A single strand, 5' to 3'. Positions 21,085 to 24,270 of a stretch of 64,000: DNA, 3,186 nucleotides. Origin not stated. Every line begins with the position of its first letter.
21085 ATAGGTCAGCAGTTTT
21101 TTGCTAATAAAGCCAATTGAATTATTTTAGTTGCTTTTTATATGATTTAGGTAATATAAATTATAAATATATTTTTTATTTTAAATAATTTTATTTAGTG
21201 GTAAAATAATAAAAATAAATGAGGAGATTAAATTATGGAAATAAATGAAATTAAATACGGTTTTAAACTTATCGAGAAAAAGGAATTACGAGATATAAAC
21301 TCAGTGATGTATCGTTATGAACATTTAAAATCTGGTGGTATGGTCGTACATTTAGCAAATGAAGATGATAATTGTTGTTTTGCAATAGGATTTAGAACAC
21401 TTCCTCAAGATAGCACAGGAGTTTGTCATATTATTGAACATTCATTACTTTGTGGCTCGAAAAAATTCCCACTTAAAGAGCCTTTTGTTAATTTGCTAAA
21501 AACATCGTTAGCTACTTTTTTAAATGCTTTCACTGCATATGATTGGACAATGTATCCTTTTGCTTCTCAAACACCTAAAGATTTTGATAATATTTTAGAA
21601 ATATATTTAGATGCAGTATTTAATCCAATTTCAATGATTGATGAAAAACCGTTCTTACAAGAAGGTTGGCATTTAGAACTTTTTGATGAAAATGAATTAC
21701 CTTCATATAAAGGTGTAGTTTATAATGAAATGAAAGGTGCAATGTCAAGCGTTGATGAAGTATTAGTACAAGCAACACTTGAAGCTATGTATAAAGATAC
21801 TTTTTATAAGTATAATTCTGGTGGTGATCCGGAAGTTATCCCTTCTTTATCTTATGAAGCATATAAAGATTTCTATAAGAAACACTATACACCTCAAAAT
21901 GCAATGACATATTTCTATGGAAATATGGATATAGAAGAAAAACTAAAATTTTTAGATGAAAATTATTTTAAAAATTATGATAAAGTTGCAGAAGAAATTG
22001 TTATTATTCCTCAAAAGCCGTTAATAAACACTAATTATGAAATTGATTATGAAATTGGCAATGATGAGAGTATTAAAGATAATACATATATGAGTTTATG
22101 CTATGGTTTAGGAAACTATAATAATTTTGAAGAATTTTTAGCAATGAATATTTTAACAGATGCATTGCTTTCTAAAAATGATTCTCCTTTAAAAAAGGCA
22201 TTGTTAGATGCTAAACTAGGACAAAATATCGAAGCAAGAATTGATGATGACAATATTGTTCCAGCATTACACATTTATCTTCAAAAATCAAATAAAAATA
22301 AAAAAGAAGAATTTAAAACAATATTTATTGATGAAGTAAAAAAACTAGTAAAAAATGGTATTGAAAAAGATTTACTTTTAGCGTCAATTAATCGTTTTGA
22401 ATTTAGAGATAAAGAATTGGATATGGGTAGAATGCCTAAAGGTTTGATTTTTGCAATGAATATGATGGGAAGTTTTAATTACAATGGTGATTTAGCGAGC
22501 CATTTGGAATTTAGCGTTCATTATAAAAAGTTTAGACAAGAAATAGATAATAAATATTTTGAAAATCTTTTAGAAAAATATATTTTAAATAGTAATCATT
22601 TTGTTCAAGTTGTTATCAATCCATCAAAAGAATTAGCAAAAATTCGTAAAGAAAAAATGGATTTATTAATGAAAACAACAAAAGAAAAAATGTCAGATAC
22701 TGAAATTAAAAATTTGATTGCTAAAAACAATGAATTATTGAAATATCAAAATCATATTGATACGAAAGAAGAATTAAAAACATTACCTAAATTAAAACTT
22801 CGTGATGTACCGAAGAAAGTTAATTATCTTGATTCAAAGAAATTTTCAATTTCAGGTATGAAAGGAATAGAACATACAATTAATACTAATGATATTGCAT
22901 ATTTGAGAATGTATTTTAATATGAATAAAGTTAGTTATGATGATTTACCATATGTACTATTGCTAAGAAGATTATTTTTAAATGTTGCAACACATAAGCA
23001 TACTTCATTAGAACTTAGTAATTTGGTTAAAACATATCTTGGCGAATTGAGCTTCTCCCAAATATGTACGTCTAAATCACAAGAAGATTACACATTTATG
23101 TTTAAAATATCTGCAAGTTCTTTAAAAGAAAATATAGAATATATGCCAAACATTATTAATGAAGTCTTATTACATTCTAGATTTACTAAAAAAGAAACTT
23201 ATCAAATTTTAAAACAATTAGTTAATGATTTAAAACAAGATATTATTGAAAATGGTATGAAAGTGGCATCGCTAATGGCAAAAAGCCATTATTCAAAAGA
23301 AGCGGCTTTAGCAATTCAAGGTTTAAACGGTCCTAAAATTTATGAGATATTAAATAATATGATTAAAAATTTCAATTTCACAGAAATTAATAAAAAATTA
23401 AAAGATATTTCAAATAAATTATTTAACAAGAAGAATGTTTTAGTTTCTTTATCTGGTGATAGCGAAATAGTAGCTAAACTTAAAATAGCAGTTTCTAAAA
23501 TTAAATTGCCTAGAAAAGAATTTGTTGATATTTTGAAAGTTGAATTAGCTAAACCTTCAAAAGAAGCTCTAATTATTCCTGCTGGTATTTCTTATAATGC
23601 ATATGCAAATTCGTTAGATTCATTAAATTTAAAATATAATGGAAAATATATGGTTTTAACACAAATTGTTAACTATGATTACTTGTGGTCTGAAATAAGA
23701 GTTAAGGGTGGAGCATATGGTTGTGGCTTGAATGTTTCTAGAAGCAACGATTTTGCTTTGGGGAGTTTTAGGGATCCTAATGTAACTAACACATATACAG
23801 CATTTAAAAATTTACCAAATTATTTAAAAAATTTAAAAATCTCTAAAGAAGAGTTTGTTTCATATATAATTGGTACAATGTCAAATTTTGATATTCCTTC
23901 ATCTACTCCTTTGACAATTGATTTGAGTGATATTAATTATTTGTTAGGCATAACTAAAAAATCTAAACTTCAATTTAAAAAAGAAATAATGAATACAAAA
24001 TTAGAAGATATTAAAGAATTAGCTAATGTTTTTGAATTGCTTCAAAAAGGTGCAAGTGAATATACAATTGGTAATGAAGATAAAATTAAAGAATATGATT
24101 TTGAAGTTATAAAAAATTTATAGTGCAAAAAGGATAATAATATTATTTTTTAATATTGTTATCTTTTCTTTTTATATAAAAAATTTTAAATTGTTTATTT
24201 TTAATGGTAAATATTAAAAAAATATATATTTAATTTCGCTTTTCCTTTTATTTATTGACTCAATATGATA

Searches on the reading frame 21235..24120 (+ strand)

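Call 29: search_protein_families(library=pfam, proteins=[window:21235-24120:+], max_evalue=0.00001)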
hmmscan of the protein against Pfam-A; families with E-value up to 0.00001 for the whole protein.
window:21235-24120:+ (962 aa): 4 families
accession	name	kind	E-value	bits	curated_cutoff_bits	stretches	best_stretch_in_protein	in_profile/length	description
PF08367.16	M16C_assoc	-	1.5e-46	159.1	25.3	1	462-695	2-239/252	Peptidase M16C associated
PF22516.1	PreP_C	-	1.7e-34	119.3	27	1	776-935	1-160/173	PreP C-terminal domain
PF05193.26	Peptidase_M16_C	-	4.3e-24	85.8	23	1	204-384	1-177/181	Peptidase M16 inactive domain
PF00675.25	Peptidase_M16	-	2.6e-11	44.1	22.3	1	51-189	21-139/149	Insulinase (Peptidase family M16)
